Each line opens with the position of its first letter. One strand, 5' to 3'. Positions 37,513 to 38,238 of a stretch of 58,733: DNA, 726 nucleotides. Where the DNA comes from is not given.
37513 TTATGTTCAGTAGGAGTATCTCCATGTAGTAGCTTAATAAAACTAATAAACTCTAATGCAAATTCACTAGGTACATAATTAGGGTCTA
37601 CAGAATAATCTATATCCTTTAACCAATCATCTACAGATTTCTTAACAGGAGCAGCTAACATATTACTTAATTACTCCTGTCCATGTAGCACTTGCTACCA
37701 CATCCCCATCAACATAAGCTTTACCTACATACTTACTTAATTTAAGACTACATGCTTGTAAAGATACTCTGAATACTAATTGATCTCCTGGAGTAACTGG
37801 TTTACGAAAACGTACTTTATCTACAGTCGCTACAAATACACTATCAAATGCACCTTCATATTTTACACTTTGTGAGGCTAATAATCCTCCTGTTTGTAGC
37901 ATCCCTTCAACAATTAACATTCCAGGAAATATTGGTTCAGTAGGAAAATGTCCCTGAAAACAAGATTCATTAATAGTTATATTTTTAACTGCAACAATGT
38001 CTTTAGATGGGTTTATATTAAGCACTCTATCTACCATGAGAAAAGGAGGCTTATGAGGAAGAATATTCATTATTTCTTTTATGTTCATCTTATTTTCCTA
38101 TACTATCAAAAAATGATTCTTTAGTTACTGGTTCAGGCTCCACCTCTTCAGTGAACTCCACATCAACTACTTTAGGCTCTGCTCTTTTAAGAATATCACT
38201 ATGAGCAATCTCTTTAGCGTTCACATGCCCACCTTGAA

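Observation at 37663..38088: Canonical FabZ dehydratase inserted between the packaging genes, abutting terL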

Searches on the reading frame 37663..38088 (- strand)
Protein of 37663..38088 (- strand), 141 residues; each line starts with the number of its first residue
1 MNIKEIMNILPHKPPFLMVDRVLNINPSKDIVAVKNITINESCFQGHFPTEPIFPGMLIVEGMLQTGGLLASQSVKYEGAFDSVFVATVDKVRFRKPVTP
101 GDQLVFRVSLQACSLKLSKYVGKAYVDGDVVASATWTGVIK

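Call 3: search_protein_families(library=pfam, proteins=[window:37663-38088:-], max_evalue=0.01)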
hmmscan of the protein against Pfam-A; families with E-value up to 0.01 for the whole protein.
window:37663-38088:- (141 aa): 4 families
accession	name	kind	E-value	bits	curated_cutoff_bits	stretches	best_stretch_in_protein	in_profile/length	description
PF07977.19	FabA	-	5.4e-33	114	23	1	10-134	1-137/138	FabA-like domain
PF01575.25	MaoC_dehydratas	-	2.3e-05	24.4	27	1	52-115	46-106/123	MaoC like domain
PF22818.2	ApeI-like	-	0.0027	18.4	28.5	1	40-122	25-98/119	ApeI dehydratase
PF03061.28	4HBT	-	0.0031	18.2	20.6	1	78-110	27-56/79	Thioesterase superfamily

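Call 4: search_protein_families(library=ncbifam, proteins=[window:37663-38088:-], max_evalue=0.01)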
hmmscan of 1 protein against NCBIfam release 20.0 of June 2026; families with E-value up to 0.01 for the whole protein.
window:37663-38088:- (141 aa): 6 families
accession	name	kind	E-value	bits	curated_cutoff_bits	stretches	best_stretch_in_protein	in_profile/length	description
TIGR01750.1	fabZ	equivalog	2.8e-49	166.6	155.15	1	1-136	1-137/141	3-hydroxyacyl-ACP dehydratase FabZ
NF000582.1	PRK00006.1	equivalog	1e-48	164.7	113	1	2-136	1-133/137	3-hydroxyacyl-ACP dehydratase FabZ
NF009667.0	PRK13188.1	equivalog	8.9e-48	163.1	465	1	1-137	321-456/464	bifunctional UDP-3-O-[3-hydroxymyristoyl] N-acetylglucosamine deacetylase/3-hydroxyacyl-ACP dehydratase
NF058663.1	cispen_cyc_AmcE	equivalog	4.7e-19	68.9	140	1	2-134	5-136/153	cispentacin biosynthesis cyclizing decarboxylase AmcE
NF003509.0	PRK05174.1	equivalog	1.6e-09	37.8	124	1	10-132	29-156/172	bifunctional 3-hydroxydecanoyl-ACP dehydratase/trans-2-decenoyl-ACP isomerase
TIGR01749.1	fabA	equivalog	4.1e-06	26.8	238.15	1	13-133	28-154/169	3-hydroxyacyl-[acyl-carrier-protein] dehydratase FabA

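Call 7: search_dna_similar(query=window:37663-38088:-, collection=phages, mode=protein, max_rows=40)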
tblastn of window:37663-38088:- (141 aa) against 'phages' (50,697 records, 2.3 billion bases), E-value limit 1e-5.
Records with a match: 24; places in all: 24; records where one place covers at least 80% of the query: 23.
Best place of each record, by identity: <60% 24.
By first word of the organism name: Bacteriophage 8; Listeria 6; Enterococcus 4; Acinetobacter 2; Staphylococcus 2; Salmonella 1; Pseudomonas 1.
By host as written in the record: - 12; Listeria monocytogenes 6; Enterococcus faecalis 2; Staphylococcus aureus 2; Homo sapiens 1; Pseudomonas aeruginosa 1.
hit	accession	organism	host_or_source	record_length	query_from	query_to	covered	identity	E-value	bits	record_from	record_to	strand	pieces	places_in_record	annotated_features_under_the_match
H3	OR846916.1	Listeria phage LM 4-11-1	Listeria monocytogenes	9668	1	140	99%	45.8%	2e-30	119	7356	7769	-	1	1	record has no annotation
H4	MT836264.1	Bacteriophage sp.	human fecal samples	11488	2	140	99%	45.0%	2e-26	108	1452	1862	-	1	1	record has no annotation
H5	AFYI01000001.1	Salmonella enterica subsp. enterica serovar Infantis str. ...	Homo sapiens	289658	1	135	96%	45.2%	3e-34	130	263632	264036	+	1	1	beta-hydroxyacyl-(acyl-carrier-protein) dehydratase FabZ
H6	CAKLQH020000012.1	Acinetobacter phage MD-2021a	not known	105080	1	134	95%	43.7%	6e-24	101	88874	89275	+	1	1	fabZ: (3R)-hydroxymyristoyl-ACP dehydratase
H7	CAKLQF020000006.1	Acinetobacter phage MD-2021a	not known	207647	1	134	95%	43.7%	6e-24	101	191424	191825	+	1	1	fabZ: (3R)-hydroxymyristoyl-ACP dehydratase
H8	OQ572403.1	Pseudomonas phage Y1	Pseudomonas aeruginosa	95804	1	134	95%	42.6%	4e-26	107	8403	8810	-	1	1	record has no annotation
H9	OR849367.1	Listeria phage LM 4-14-1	Listeria monocytogenes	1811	1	134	95%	42.5%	1e-29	117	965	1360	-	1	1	record has no annotation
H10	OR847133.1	Listeria phage LM 4-11-1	Listeria monocytogenes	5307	1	134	95%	42.5%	1e-29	117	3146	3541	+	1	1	record has no annotation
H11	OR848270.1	Listeria phage LM 4-14-1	Listeria monocytogenes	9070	1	134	95%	42.5%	1e-29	117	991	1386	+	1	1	record has no annotation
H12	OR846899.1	Listeria phage LM 4-11-1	Listeria monocytogenes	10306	1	134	95%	42.5%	2e-29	117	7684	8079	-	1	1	record has no annotation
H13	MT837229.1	Bacteriophage sp.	human fecal samples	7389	1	140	99%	40.4%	1e-25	106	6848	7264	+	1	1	record has no annotation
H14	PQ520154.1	Enterococcus phage IME_EF3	-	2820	1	140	99%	40.0%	9e-28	112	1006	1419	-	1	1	record has no annotation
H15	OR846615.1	Enterococcus phage Efs 1-1-1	Enterococcus faecalis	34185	1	140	99%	40.0%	1e-27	112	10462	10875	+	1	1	record has no annotation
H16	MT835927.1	Bacteriophage sp.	human fecal samples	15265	1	140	99%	37.3%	5e-22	96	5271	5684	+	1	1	record has no annotation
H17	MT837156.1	Bacteriophage sp.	human fecal samples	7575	1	140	99%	37.1%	6e-22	96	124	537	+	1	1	record has no annotation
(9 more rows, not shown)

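Call 9: search_protein_families(library=phrogs, proteins=[window:37663-38088:-], max_evalue=0.001)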
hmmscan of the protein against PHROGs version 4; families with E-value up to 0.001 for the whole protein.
window:37663-38088:- (141 aa): 1 family
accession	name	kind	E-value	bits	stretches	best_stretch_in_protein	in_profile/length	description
phrog_28049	-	unknown function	2.7e-05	25.1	1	13-101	45-135/186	-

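Call 11: find_homologous_proteins(query=window:37663-38088:-, max_evalue=1e-10)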
Query window:37663-38088:- (141 aa): 317 proteins with E <= 1e-10 among 353 candidates; the best 120 are listed.
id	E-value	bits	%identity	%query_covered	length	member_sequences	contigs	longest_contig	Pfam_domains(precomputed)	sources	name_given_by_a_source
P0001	1.4e-87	308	100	100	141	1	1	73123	PF22818.3,PF07977.20,PF22817.3,PF01575.26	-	-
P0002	7.3e-37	144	51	99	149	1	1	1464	PF22818.3,PF07977.20,PF22817.3,PF01575.26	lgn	-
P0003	1.4e-36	143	51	94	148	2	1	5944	PF22818.3,PF07977.20,PF01575.26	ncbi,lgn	-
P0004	3.2e-36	142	52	99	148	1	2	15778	PF22818.3,PF07977.20,PF22817.3,PF01575.26,PF03061.29,PF13279.13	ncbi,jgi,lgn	ncbi:MAG: 3-hydroxyacyl-ACP dehydratase FabZ [Desulfobacterales bacterium]|jgi:beta-hydroxyacyl-ACP 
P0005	2.4e-35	139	51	99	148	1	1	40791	PF22818.3,PF07977.20,PF22817.3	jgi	jgi:3-hydroxyacyl-[acyl-carrier-protein] dehydratase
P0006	4.7e-35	138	51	99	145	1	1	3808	PF22818.3,PF07977.20,PF22817.3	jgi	jgi:beta-hydroxyacyl-ACP dehydratase FabZ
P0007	6.0e-35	138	53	99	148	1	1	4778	PF22818.3,PF07977.20,PF22817.3,PF01575.26,PF13279.13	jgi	jgi:beta-hydroxyacyl-ACP dehydratase FabZ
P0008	6.7e-35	138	50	99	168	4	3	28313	PF22818.3,PF07977.20,PF22817.3,PF13279.13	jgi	-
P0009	8.0e-35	138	49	95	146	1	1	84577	PF22818.3,PF07977.20,PF22817.3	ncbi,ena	-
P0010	1.0e-34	137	52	96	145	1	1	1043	PF22818.3,PF07977.20,PF22817.3,PF03061.29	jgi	jgi:3-hydroxyacyl-[acyl-carrier-protein] dehydratase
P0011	1.4e-34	137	50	99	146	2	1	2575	PF22818.3,PF07977.20,PF22817.3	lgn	-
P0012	1.8e-34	136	54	95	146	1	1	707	PF22818.3,PF07977.20,PF22817.3,PF01575.26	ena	-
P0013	3.1e-34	136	49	99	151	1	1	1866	PF22818.3,PF07977.20,PF22817.3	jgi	jgi:3-hydroxyacyl-[acyl-carrier-protein] dehydratase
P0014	3.3e-34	136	49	98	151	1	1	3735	PF22818.3,PF07977.20,PF22817.3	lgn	-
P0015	3.3e-34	136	49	98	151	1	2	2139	PF22818.3,PF07977.20,PF22817.3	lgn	-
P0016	3.5e-34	136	51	99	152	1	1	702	PF22818.3,PF07977.20,PF22817.3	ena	-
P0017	4.1e-34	135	50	97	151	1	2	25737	PF22818.3,PF07977.20,PF22817.3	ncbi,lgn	-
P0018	4.1e-34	135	49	99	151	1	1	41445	PF22818.3,PF07977.20,PF22817.3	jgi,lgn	jgi:beta-hydroxyacyl-ACP dehydratase FabZ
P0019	6.0e-34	135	48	98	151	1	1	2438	PF22818.3,PF07977.20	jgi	jgi:3-hydroxyacyl-[acyl-carrier-protein] dehydratase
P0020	6.8e-34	135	49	99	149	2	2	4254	PF22818.3,PF07977.20,PF22817.3,PF03061.29,PF13279.13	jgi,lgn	jgi:beta-hydroxyacyl-ACP dehydratase FabZ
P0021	7.2e-34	135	48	97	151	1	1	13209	PF22818.3,PF07977.20,PF22817.3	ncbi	-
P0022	1.0e-33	134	53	93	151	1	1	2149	PF22818.3,PF07977.20,PF22817.3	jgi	jgi:3-hydroxyacyl-[acyl-carrier-protein] dehydratase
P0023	1.1e-33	134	48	98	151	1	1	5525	PF22818.3,PF07977.20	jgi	jgi:3-hydroxyacyl-[acyl-carrier-protein] dehydratase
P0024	1.1e-33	134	48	99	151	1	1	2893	PF22818.3,PF07977.20,PF22817.3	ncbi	-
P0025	1.2e-33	134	48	98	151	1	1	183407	PF22818.3,PF07977.20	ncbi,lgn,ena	-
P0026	1.2e-33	134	51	94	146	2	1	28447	PF22818.3,PF07977.20,PF22817.3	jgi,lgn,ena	-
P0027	1.3e-33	134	50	99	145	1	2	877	PF22818.3,PF07977.20,PF22817.3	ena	-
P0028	1.6e-33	133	48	98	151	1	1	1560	PF22818.3,PF07977.20,PF22817.3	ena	-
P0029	1.6e-33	133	47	96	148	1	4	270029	PF22818.3,PF07977.20,PF22817.3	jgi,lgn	-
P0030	1.6e-33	133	51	94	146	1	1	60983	PF22818.3,PF07977.20,PF22817.3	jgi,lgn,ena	-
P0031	1.7e-33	133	48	99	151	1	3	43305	PF22818.3,PF07977.20,PF22817.3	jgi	jgi:3-hydroxyacyl-[acyl-carrier-protein] dehydratase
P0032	2.0e-33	133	47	99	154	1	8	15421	PF22818.3,PF07977.20,PF22817.3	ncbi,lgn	-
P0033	2.0e-33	133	47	99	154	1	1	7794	PF22818.3,PF07977.20,PF22817.3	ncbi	-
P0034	2.0e-33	133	47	99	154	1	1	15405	PF22818.3,PF07977.20,PF22817.3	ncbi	-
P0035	2.1e-33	133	49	95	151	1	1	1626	PF22818.3,PF07977.20,PF22817.3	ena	-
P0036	2.3e-33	133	49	99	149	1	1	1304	PF22818.3,PF07977.20,PF22817.3,PF03061.29,PF13279.13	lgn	-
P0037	3.0e-33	133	51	95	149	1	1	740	PF22818.3,PF07977.20,PF22817.3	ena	-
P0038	3.3e-33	132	49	99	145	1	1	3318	PF22818.3,PF07977.20,PF22817.3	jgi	jgi:beta-hydroxyacyl-ACP dehydratase FabZ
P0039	4.3e-33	132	50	94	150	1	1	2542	PF22818.3,PF07977.20,PF22817.3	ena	-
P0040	5.2e-33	132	50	95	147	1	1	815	PF22818.3,PF07977.20,PF22817.3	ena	-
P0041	5.5e-33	132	51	95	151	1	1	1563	PF22818.3,PF07977.20,PF22817.3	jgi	jgi:3-hydroxyacyl-[acyl-carrier-protein] dehydratase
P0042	6.0e-33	132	50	95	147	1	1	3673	PF22818.3,PF07977.20,PF22817.3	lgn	-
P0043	6.0e-33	132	50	95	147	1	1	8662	PF22818.3,PF07977.20,PF22817.3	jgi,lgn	-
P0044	6.2e-33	132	51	95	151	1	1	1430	PF22818.3,PF07977.20,PF22817.3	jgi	jgi:3-hydroxyacyl-[acyl-carrier-protein] dehydratase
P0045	8.5e-33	131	48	97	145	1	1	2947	PF22818.3,PF07977.20,PF22817.3,PF01575.26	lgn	-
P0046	8.8e-33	131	51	94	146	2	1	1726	PF22818.3,PF07977.20,PF22817.3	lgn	-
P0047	1.0e-32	131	50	96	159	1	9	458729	PF22818.3,PF07977.20,PF22817.3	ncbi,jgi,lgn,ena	ncbi:MAG: 3-hydroxyacyl-ACP dehydratase FabZ [Candidatus Acidiferrales bacterium]|jgi:3-hydroxyacyl-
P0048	1.2e-32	131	50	96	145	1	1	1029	PF22818.3,PF07977.20,PF22817.3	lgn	-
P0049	1.2e-32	131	48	96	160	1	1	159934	PF22818.3,PF07977.20,PF22817.3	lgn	-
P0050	1.3e-32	130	50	95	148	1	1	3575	PF22818.3,PF07977.20,PF22817.3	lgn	-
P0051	1.3e-32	130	50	96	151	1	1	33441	PF22818.3,PF07977.20,PF22817.3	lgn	-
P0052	1.4e-32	130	46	99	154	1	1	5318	PF22818.3,PF07977.20,PF22817.3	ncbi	-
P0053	1.6e-32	130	52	96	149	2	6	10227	PF22818.3,PF07977.20,PF22817.3,PF03061.29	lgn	-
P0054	1.7e-32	130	52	94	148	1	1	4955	PF22818.3,PF07977.20,PF22817.3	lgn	-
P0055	1.9e-32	130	49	95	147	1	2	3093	PF22818.3,PF07977.20,PF22817.3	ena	-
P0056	2.2e-32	130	45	100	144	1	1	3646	PF22818.3,PF07977.20,PF22817.3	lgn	-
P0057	2.3e-32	130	51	93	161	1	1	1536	PF22818.3,PF07977.20,PF22817.3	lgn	-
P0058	2.7e-32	129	50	95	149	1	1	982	PF22818.3,PF07977.20,PF22817.3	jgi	jgi:3-hydroxyacyl-[acyl-carrier-protein] dehydratase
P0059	2.9e-32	129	50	94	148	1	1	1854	PF22818.3,PF07977.20,PF22817.3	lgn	-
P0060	3.0e-32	129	50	95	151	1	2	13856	PF22818.3,PF07977.20,PF22817.3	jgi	jgi:3-hydroxyacyl-[acyl-carrier-protein] dehydratase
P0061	3.0e-32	129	45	97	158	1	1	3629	PF22818.3,PF07977.20,PF22817.3,PF03061.29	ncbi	-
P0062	3.1e-32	129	52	96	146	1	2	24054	PF22818.3,PF07977.20,PF22817.3,PF13279.13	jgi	jgi:3-hydroxyacyl-[acyl-carrier-protein] dehydratase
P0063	3.2e-32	129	47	99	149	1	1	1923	PF22818.3,PF07977.20,PF22817.3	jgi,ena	-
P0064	3.3e-32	129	49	95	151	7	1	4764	PF22818.3,PF07977.20,PF22817.3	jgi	jgi:3-hydroxyacyl-[acyl-carrier-protein] dehydratase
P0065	3.5e-32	129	52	95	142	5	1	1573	PF22818.3,PF07977.20,PF22817.3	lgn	-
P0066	3.6e-32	129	48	96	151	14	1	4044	PF22818.3,PF07977.20,PF22817.3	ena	-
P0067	3.8e-32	129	51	96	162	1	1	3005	PF22818.3,PF07977.20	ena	-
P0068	4.2e-32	129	48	95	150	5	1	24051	PF22818.3,PF07977.20,PF22817.3,PF03061.29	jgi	jgi:beta-hydroxyacyl-ACP dehydratase FabZ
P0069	4.4e-32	129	47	99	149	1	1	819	PF22818.3,PF07977.20,PF22817.3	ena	-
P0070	4.7e-32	129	48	97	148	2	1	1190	PF22818.3,PF07977.20,PF22817.3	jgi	jgi:beta-hydroxyacyl-ACP dehydratase FabZ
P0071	5.0e-32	129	48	95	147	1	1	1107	PF22818.3,PF07977.20,PF22817.3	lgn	-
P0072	5.5e-32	128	50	94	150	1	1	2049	PF22818.3,PF07977.20,PF22817.3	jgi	jgi:3-hydroxyacyl-[acyl-carrier-protein] dehydratase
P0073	5.8e-32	128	50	98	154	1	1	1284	PF22818.3,PF07977.20,PF22817.3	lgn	-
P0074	6.0e-32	128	50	94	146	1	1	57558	PF22818.3,PF07977.20,PF22817.3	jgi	-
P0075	6.3e-32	128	52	91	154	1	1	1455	PF22818.3,PF07977.20,PF22817.3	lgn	-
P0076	6.6e-32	128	48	94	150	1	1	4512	PF22818.3,PF07977.20,PF22817.3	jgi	jgi:3-hydroxyacyl-[acyl-carrier-protein] dehydratase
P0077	6.6e-32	128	47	99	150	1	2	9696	PF22818.3,PF07977.20,PF22817.3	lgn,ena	-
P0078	7.0e-32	128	50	99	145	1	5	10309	PF22818.3,PF07977.20,PF22817.3,PF01575.26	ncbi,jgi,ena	-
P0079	7.2e-32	128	49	99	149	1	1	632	PF22818.3,PF07977.20,PF22817.3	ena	-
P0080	7.4e-32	128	49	99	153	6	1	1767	PF22818.3,PF07977.20,PF22817.3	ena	-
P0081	8.1e-32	128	48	94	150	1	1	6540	PF22818.3,PF07977.20,PF22817.3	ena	-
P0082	8.5e-32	128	47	95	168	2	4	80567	PF22818.3,PF07977.20,PF22817.3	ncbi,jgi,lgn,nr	ncbi:MAG TPA: 3-hydroxyacyl-ACP dehydratase FabZ [Blastocatellia bacterium]|nr:3-hydroxyacyl-ACP deh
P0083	9.2e-32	128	51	94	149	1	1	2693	PF22818.3,PF07977.20,PF22817.3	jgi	jgi:beta-hydroxyacyl-ACP dehydratase FabZ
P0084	9.7e-32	128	50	99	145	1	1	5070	PF22818.3,PF07977.20,PF22817.3,PF01575.26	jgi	-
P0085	1.1e-31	127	48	94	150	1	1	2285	PF22818.3,PF07977.20,PF22817.3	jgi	-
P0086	1.1e-31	127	48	94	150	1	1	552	PF22818.3,PF07977.20,PF22817.3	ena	-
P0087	1.2e-31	127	47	95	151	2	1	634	PF22818.3,PF07977.20,PF22817.3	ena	-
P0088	1.2e-31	127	45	99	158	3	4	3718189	PF22818.3,PF07977.20,PF22817.3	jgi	jgi:3-hydroxyacyl-[acyl-carrier-protein] dehydratase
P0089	1.4e-31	127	47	94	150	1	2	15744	PF22818.3,PF07977.20,PF22817.3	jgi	jgi:3-hydroxyacyl-[acyl-carrier-protein] dehydratase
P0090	1.4e-31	127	47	94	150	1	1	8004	PF22818.3,PF07977.20,PF22817.3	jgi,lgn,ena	jgi:3-hydroxyacyl-[acyl-carrier-protein] dehydratase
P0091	1.5e-31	127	49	96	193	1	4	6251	PF22818.3,PF07977.20,PF22817.3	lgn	-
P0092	1.6e-31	127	51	96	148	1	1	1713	PF22818.3,PF07977.20,PF22817.3,PF03061.29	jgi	jgi:3-hydroxyacyl-[acyl-carrier-protein] dehydratase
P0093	1.6e-31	127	49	94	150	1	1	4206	PF22818.3,PF07977.20,PF22817.3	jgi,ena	-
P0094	1.6e-31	127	49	96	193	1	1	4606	PF22818.3,PF07977.20,PF22817.3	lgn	-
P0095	1.7e-31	127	46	100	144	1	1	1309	PF22818.3,PF07977.20,PF22817.3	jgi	jgi:3-hydroxyacyl-[acyl-carrier-protein] dehydratase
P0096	1.8e-31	127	47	94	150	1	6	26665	PF22818.3,PF07977.20,PF22817.3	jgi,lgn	jgi:3-hydroxyacyl-[acyl-carrier-protein] dehydratase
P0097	1.8e-31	127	46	100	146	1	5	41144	PF22818.3,PF07977.20,PF22817.3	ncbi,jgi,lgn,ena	jgi:3-hydroxyacyl-[acyl-carrier-protein] dehydratase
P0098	1.8e-31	127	47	96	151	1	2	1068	PF22818.3,PF07977.20,PF22817.3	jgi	jgi:beta-hydroxyacyl-ACP dehydratase FabZ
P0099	2.1e-31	127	46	100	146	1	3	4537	PF22818.3,PF07977.20,PF22817.3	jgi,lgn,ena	jgi:3-hydroxyacyl-[acyl-carrier-protein] dehydratase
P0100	2.2e-31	126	50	96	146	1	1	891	PF22818.3,PF07977.20,PF22817.3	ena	-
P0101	2.3e-31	126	47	99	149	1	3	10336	PF22818.3,PF07977.20,PF22817.3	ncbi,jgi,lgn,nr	ncbi:MAG: 3-hydroxyacyl-ACP dehydratase FabZ [Desulforhabdus sp.]|jgi:beta-hydroxyacyl-ACP dehydrata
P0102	2.3e-31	126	45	99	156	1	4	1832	PF22818.3,PF07977.20,PF22817.3,PF03061.29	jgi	jgi:3-hydroxyacyl-[acyl-carrier-protein] dehydratase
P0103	2.5e-31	126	48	100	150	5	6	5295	PF22818.3,PF07977.20,PF22817.3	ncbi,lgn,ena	-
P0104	2.6e-31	126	47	99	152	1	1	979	PF22818.3,PF07977.20,PF22817.3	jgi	jgi:3-hydroxyacyl-[acyl-carrier-protein] dehydratase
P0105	2.7e-31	126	49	95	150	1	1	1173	PF22818.3,PF07977.20,PF22817.3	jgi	jgi:3-hydroxyacyl-[acyl-carrier-protein] dehydratase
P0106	2.7e-31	126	46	96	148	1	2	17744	PF22818.3,PF07977.20,PF22817.3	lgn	-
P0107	2.9e-31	126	48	95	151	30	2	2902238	PF22818.3,PF07977.20,PF22817.3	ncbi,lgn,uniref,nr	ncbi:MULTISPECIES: 3-hydroxyacyl-ACP dehydratase FabZ [Photobacterium]|uniref:3-hydroxyacyl-[acyl-ca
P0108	3.4e-31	126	50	90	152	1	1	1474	PF22818.3,PF07977.20,PF22817.3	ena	-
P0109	3.7e-31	126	47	94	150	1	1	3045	PF22818.3,PF07977.20,PF22817.3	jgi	jgi:3-hydroxyacyl-[acyl-carrier-protein] dehydratase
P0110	3.7e-31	126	50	96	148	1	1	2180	PF22818.3,PF07977.20,PF22817.3,PF03061.29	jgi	jgi:beta-hydroxyacyl-ACP dehydratase FabZ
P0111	4.0e-31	126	45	99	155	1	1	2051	PF22818.3,PF07977.20,PF22817.3,PF03061.29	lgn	-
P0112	4.6e-31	125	46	99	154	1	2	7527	PF22818.3,PF07977.20,PF22817.3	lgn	-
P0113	4.7e-31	125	48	92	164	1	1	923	PF22818.3,PF07977.20,PF22817.3,PF13279.13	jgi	jgi:3-hydroxyacyl-[acyl-carrier-protein] dehydratase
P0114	4.8e-31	125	50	94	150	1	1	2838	PF22818.3,PF07977.20,PF22817.3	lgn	-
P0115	4.9e-31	125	48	95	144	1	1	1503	PF22818.3,PF07977.20,PF22817.3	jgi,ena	jgi:beta-hydroxyacyl-ACP dehydratase FabZ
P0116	5.3e-31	125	52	90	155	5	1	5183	PF22818.3,PF07977.20,PF22817.3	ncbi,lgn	-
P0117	5.7e-31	125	47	94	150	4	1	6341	PF22818.3,PF07977.20,PF22817.3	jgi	-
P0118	5.7e-31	125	51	95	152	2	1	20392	PF22818.3,PF07977.20,PF22817.3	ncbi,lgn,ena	-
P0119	6.5e-31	125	48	95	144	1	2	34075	PF22818.3,PF07977.20,PF22817.3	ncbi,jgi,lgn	-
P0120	6.6e-31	125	49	95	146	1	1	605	PF22818.3,PF07977.20,PF22817.3,PF01575.26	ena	-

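Call 12: find_related_loci(query=window:37663-38088:-, collection=viral_contigs, flank=8000)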
Query window:37663-38088:- (141 aa) in viral_contigs; peptide patterns used: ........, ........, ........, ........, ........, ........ (x = any residue, [..] = any of these).
9 stretches matched a pattern, but none encodes a relative of the query by tblastn (E <= 1e-3).
